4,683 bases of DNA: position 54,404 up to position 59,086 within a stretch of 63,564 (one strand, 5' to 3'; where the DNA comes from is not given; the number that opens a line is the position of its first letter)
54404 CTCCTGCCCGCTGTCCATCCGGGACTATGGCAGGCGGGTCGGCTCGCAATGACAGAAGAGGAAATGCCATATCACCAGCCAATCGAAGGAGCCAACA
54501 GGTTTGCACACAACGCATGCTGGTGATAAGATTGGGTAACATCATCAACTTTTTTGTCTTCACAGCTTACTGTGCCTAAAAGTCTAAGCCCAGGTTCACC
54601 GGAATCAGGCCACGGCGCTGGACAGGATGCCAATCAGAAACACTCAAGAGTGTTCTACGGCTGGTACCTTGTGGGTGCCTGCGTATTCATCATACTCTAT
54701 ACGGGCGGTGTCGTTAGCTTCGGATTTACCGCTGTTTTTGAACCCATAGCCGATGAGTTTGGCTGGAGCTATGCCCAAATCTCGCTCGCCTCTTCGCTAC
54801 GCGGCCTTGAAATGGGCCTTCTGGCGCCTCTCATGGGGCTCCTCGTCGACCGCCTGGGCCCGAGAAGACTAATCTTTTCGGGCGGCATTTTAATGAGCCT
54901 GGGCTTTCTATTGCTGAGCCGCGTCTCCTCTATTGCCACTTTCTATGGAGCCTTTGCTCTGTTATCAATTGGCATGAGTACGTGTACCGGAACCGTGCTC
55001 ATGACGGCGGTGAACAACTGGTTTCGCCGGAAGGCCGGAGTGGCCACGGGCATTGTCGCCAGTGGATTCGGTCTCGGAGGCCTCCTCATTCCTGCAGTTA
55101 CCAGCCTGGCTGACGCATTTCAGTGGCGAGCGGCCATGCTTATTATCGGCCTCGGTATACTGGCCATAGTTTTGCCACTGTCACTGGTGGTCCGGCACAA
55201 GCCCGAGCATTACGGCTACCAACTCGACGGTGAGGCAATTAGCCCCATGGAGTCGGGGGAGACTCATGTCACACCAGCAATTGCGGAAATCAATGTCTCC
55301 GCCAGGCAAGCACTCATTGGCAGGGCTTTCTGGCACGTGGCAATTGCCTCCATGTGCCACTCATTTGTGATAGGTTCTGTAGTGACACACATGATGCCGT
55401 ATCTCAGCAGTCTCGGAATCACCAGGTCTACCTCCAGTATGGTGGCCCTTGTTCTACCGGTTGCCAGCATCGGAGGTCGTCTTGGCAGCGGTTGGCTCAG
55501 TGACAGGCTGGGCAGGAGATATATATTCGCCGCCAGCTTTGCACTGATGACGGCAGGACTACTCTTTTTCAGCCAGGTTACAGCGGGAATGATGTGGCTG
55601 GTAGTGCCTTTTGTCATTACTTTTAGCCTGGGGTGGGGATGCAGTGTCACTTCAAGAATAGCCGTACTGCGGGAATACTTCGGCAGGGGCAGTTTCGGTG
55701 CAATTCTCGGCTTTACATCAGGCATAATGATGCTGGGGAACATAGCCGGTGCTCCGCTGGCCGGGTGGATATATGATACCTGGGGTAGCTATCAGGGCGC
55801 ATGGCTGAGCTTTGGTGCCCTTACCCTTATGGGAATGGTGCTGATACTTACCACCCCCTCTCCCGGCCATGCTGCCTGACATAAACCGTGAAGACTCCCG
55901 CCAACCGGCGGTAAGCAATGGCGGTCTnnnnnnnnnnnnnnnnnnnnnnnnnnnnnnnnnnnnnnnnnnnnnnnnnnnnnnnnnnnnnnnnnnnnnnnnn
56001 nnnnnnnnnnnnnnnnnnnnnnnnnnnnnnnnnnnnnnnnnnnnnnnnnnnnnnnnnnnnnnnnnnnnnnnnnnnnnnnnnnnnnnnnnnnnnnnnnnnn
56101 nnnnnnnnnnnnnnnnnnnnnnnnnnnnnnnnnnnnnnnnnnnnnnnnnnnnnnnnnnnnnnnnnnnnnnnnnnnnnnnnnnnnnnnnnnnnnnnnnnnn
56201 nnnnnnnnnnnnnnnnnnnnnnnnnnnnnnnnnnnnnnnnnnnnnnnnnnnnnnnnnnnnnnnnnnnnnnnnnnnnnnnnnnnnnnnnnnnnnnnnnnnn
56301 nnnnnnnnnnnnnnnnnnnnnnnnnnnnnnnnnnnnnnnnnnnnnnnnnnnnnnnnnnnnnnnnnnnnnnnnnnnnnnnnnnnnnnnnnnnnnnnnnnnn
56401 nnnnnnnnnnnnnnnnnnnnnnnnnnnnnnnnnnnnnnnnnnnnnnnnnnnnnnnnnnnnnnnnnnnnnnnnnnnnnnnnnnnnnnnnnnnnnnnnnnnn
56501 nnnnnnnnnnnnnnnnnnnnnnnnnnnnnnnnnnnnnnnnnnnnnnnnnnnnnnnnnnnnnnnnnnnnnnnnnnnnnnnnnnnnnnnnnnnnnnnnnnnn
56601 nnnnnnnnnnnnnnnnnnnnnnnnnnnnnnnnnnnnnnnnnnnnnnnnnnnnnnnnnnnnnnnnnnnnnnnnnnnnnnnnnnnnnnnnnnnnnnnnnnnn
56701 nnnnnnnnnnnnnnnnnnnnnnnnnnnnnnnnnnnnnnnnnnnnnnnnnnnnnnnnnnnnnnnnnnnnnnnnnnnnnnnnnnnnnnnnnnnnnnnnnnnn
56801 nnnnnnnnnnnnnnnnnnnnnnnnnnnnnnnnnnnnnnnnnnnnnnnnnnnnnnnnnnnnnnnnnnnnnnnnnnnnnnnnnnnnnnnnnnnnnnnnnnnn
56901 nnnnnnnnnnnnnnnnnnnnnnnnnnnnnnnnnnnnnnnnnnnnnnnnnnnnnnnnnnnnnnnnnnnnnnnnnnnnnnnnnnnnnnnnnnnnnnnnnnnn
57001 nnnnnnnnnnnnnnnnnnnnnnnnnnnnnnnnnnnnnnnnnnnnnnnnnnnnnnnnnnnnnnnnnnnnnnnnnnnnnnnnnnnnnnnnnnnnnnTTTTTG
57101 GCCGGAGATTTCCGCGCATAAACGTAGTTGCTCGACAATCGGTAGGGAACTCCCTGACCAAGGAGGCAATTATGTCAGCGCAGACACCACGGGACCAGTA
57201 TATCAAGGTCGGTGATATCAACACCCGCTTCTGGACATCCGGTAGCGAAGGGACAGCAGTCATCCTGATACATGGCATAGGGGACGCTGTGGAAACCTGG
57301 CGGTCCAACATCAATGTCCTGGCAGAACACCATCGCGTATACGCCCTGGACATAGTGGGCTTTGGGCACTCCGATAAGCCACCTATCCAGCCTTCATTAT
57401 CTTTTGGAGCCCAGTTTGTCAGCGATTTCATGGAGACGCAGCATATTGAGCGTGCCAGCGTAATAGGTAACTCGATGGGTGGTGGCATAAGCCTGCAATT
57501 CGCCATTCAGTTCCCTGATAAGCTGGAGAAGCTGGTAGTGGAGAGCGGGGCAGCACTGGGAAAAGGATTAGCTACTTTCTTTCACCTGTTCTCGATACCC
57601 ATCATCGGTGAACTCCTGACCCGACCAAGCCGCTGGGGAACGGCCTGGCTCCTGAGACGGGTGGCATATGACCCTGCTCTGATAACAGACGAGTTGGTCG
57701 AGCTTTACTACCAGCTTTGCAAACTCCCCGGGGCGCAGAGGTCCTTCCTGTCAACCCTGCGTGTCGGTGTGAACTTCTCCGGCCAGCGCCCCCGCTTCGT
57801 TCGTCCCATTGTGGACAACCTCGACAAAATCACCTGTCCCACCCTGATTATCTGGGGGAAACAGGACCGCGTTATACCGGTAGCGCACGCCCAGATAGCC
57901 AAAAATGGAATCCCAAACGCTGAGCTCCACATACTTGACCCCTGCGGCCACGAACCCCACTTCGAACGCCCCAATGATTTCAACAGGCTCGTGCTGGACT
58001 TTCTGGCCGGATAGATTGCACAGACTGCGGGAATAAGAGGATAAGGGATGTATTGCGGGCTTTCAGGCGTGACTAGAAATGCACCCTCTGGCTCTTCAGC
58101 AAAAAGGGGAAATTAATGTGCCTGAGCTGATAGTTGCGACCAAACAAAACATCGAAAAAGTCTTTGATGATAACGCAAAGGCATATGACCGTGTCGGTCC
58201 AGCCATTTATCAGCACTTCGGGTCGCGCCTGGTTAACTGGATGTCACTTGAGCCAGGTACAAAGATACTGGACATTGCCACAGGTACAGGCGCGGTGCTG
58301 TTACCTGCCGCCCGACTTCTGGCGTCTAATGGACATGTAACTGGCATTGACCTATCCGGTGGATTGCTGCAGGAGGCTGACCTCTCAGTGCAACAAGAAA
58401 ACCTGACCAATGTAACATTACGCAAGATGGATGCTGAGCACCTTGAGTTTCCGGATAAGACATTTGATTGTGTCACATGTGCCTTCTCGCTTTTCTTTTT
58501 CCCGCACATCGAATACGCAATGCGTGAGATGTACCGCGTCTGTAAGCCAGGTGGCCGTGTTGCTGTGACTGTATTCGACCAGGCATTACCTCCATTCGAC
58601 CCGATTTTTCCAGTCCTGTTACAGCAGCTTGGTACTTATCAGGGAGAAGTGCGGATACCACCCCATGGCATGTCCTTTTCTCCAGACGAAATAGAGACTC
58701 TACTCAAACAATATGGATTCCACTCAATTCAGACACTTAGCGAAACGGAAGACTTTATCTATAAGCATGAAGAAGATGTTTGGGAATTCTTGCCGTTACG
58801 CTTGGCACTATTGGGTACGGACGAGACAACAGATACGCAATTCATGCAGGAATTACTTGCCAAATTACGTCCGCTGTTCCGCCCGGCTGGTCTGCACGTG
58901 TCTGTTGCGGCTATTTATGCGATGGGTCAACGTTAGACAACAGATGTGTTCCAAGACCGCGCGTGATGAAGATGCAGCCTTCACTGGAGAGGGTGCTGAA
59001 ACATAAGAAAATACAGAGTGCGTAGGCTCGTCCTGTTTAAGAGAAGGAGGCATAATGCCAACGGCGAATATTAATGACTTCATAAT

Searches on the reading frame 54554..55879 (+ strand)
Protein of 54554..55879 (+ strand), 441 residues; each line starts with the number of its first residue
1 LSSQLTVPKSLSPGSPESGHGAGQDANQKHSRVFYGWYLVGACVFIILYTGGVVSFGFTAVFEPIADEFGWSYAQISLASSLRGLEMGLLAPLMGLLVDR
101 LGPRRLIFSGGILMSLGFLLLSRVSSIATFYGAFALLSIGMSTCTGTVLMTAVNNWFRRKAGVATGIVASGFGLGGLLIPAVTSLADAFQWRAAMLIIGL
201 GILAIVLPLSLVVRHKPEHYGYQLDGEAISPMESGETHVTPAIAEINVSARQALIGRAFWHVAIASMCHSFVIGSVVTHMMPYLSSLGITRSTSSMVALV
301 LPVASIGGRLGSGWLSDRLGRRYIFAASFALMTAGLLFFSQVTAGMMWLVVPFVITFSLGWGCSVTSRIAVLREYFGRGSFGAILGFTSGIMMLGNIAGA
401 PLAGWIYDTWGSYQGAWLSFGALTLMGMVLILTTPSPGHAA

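Call 47: search_protein_families(library=pfam, proteins=[window:54554-55879:+], max_evalue=0.00001)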
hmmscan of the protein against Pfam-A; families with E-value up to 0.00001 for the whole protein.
window:54554-55879:+ (441 aa): 1 family
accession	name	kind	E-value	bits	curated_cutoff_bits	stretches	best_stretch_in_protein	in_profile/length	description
PF07690.21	MFS_1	-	1.5e-44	152.8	33.4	2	54-376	11-323/347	Major Facilitator Superfamily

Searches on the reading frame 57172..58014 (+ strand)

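Call 47: search_protein_families(library=pfam, proteins=[window:57172-58014:+], max_evalue=0.00001)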
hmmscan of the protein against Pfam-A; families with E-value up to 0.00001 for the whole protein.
window:57172-58014:+ (280 aa): 3 families
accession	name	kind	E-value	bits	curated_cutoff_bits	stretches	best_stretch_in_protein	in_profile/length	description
PF00561.26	Abhydrolase_1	-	2.4e-29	103.2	25.8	2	29-133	2-103/245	alpha/beta hydrolase fold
PF12697.13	Abhydrolase_6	-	1.3e-20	75.5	26.3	1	30-271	1-215/217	Alpha/beta hydrolase family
PF12146.15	Hydrolase_4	-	6e-18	65.4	27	1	29-266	6-238/239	Serine aminopeptidase, S33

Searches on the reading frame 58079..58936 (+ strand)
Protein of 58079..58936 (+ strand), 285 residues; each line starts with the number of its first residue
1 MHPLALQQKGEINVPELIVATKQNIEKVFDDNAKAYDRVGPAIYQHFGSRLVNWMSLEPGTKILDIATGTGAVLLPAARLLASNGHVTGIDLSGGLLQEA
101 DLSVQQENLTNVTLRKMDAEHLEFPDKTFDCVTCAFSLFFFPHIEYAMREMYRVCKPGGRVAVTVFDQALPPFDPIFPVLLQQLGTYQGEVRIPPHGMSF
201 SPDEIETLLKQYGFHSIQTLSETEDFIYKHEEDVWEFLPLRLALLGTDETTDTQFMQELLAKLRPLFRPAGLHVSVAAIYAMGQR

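Call 47: search_protein_families(library=pfam, proteins=[window:58079-58936:+], max_evalue=0.00001)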
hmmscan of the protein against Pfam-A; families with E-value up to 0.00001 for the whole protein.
window:58079-58936:+ (285 aa): 7 families
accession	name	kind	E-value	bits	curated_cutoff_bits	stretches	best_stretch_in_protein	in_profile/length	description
PF01209.24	Ubie_methyltran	-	1.4e-24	87.2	20.1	1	20-168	4-156/233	ubiE/COQ5 methyltransferase family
PF13649.12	Methyltransf_25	-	2.2e-23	83.2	27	1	63-159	1-97/97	Methyltransferase domain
PF08241.18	Methyltransf_11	-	2.1e-22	80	21.2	1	64-162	1-94/95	Methyltransferase domain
PF13847.12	Methyltransf_31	-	3.9e-20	72.4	27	1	58-169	2-117/145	Methyltransferase domain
PF13489.12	Methyltransf_23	-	2.2e-16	60.4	27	1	49-217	14-162/164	Methyltransferase domain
PF08242.18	Methyltransf_12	-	2e-14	54.5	30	1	64-161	1-98/98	Methyltransferase domain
PF01135.25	PCMT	-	1.1e-07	32.2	20.3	1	46-119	60-133/210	Protein-L-isoaspartate(D-aspartate) O-methyltransferase (PCMT)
